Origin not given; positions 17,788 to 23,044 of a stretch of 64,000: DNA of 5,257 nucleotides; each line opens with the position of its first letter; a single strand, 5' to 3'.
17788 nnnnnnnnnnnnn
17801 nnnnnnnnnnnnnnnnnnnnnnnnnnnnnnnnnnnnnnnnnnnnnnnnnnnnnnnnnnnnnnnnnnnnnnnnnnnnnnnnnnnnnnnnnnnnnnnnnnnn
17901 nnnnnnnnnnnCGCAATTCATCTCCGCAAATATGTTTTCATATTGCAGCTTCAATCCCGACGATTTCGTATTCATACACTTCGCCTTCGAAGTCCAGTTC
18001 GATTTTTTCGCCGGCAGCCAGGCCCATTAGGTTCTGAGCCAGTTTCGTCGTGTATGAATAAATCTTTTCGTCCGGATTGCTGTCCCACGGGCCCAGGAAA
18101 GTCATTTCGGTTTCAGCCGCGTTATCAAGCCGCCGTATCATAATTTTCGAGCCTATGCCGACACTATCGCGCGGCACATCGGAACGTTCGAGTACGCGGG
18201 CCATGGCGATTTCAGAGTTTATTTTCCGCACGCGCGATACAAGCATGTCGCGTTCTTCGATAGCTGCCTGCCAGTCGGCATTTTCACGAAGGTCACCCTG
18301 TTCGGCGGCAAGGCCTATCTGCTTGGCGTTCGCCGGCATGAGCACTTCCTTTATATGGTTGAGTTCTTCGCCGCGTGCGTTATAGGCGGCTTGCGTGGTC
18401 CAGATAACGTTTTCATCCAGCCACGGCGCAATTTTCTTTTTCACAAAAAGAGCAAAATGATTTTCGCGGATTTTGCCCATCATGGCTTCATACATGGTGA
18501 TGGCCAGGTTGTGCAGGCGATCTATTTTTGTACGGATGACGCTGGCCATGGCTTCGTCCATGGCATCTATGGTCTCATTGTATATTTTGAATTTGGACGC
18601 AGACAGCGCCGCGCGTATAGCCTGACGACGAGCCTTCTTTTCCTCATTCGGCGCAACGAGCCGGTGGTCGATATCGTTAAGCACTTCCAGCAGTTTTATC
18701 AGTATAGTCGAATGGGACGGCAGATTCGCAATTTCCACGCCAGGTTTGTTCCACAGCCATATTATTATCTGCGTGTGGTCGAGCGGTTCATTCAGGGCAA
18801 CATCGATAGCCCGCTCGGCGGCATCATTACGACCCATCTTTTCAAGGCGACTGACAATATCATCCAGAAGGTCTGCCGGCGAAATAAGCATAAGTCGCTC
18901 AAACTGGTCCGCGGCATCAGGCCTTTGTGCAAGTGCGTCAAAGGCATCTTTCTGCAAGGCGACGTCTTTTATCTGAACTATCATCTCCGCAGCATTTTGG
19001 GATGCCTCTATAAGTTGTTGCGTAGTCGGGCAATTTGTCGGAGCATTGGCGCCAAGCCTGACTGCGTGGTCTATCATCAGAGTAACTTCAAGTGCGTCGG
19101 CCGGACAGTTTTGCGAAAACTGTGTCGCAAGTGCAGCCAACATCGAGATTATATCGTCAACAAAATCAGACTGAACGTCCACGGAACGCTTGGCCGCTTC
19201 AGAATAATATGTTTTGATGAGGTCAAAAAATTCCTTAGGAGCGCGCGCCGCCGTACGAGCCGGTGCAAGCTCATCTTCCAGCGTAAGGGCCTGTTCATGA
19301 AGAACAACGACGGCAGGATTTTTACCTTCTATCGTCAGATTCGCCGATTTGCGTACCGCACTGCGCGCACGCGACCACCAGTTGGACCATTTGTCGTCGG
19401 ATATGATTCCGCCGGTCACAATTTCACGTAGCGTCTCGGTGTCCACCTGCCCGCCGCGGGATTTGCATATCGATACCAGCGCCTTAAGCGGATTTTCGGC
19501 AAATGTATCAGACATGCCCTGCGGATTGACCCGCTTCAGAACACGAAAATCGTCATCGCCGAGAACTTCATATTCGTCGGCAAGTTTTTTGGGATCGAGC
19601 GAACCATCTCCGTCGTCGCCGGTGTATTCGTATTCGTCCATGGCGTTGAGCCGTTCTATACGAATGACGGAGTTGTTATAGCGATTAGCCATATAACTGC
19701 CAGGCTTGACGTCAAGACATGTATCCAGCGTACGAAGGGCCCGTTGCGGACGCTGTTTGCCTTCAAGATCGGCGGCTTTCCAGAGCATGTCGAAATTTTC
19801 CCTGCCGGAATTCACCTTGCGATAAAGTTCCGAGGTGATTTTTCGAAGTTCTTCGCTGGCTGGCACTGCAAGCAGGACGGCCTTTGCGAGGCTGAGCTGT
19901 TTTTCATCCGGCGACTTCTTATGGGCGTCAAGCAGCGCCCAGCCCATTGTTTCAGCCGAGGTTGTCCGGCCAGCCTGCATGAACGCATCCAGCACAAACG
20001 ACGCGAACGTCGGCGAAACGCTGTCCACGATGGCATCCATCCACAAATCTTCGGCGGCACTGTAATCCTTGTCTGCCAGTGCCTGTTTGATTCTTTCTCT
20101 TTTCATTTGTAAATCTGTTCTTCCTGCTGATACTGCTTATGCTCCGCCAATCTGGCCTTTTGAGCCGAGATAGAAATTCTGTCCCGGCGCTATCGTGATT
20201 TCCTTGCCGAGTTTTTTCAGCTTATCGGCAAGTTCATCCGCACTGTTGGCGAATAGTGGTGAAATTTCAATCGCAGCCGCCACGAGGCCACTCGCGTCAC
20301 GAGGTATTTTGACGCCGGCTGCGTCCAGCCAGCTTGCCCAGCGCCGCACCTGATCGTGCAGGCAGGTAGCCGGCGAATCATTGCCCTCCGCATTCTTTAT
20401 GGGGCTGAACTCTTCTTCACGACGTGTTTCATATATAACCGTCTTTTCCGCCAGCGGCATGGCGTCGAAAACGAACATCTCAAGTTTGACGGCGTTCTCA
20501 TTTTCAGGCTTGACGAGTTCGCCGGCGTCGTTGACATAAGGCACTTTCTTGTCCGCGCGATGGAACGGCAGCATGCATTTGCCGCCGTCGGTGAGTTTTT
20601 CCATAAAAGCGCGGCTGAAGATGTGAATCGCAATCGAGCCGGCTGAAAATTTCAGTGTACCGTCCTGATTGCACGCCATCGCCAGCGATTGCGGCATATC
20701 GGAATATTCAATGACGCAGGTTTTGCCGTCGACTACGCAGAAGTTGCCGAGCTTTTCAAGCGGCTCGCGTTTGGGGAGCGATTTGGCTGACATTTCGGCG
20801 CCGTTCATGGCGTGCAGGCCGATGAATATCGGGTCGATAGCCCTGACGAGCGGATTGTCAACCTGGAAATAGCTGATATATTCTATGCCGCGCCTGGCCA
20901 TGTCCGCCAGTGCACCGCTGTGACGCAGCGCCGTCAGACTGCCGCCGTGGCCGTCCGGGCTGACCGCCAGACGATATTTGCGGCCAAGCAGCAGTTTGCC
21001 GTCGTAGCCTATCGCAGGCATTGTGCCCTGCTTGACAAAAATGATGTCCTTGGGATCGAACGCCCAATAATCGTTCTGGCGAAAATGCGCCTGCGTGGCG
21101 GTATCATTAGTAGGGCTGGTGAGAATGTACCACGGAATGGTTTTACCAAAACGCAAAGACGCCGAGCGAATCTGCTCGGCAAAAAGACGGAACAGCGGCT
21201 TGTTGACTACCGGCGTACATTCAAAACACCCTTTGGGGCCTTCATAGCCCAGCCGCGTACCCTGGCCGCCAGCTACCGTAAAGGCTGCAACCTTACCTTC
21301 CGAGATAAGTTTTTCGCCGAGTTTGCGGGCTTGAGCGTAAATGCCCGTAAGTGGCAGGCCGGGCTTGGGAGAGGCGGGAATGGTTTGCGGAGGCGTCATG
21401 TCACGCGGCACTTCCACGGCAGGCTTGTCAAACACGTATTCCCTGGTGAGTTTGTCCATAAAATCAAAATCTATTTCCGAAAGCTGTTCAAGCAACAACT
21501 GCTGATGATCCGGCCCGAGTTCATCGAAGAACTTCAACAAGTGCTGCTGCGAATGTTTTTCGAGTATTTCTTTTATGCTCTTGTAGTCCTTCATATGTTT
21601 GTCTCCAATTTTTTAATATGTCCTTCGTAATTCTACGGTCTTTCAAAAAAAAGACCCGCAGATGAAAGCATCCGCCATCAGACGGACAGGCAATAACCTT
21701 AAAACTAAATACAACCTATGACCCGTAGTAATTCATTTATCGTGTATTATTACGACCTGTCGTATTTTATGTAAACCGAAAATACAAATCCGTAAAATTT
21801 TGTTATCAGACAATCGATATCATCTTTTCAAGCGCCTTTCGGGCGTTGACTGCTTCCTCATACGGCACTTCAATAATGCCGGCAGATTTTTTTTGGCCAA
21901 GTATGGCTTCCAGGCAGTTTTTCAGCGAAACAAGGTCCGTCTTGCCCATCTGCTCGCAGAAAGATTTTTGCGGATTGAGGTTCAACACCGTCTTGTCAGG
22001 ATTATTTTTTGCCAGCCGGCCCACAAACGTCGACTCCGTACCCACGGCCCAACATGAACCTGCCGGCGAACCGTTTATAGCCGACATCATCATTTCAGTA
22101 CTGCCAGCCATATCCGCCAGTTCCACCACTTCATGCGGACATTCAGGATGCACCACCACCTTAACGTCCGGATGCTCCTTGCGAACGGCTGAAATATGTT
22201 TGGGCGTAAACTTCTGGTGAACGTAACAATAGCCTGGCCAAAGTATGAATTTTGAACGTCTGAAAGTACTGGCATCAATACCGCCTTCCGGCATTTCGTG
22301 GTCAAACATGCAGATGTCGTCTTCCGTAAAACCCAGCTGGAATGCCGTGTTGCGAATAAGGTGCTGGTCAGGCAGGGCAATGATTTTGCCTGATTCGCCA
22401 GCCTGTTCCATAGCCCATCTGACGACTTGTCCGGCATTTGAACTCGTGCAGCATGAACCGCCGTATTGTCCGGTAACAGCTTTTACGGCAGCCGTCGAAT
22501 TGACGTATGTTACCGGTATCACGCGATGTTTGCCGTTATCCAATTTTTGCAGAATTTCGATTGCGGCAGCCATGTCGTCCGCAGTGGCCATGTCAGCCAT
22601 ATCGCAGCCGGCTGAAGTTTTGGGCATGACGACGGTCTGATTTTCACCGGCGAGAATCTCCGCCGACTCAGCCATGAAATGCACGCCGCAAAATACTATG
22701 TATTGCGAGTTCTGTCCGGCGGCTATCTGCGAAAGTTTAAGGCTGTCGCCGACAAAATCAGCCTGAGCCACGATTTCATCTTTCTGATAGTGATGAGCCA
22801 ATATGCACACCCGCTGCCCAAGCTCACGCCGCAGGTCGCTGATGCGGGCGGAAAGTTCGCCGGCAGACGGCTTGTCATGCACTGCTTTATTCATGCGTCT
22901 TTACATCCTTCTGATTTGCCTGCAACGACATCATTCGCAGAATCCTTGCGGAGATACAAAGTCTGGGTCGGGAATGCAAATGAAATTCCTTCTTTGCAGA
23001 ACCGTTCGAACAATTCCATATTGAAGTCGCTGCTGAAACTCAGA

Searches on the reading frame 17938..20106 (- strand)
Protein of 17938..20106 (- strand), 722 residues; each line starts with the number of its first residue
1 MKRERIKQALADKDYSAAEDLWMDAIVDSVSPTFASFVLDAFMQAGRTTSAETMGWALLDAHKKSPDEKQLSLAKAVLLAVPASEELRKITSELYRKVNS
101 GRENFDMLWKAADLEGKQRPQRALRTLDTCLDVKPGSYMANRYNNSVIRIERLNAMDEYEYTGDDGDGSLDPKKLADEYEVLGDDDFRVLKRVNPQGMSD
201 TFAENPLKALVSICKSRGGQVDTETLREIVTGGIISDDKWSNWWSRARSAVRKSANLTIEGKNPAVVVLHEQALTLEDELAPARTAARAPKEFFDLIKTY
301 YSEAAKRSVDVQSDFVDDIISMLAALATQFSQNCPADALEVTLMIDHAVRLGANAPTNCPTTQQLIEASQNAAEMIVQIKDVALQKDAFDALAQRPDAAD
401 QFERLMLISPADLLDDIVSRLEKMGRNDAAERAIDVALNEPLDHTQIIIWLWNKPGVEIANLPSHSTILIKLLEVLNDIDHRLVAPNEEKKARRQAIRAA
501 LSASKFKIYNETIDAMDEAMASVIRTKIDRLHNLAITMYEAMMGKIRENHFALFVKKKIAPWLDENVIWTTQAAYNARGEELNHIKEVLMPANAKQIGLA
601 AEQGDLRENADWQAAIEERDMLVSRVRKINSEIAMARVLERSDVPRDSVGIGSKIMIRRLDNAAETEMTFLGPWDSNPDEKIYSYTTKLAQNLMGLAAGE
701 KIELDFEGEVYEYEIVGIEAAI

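Call 68: search_protein_families(library=pfam, proteins=[window:17938-20106:-], max_evalue=0.00001)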
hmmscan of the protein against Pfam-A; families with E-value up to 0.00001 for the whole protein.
window:17938-20106:- (722 aa): 2 families
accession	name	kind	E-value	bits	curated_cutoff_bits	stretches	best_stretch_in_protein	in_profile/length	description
PF03449.20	GreA_GreB_N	-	3.3e-16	59.7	24.5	1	568-638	1-71/71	Transcription elongation factor, N-terminal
PF01272.25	GreA_GreB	-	4.7e-15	55.8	26.9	1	645-719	2-76/77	Transcription elongation factor, GreA/GreB, C-term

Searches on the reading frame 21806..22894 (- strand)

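Call 68: search_protein_families(library=pfam, proteins=[window:21806-22894:-], max_evalue=0.00001)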
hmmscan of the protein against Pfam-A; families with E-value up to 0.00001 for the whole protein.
window:21806-22894:- (362 aa): 1 family
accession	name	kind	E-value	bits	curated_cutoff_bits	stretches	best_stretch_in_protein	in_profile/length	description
PF02445.21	NadA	-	1.2e-95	320.5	27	1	17-359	2-294/295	Quinolinate synthetase A protein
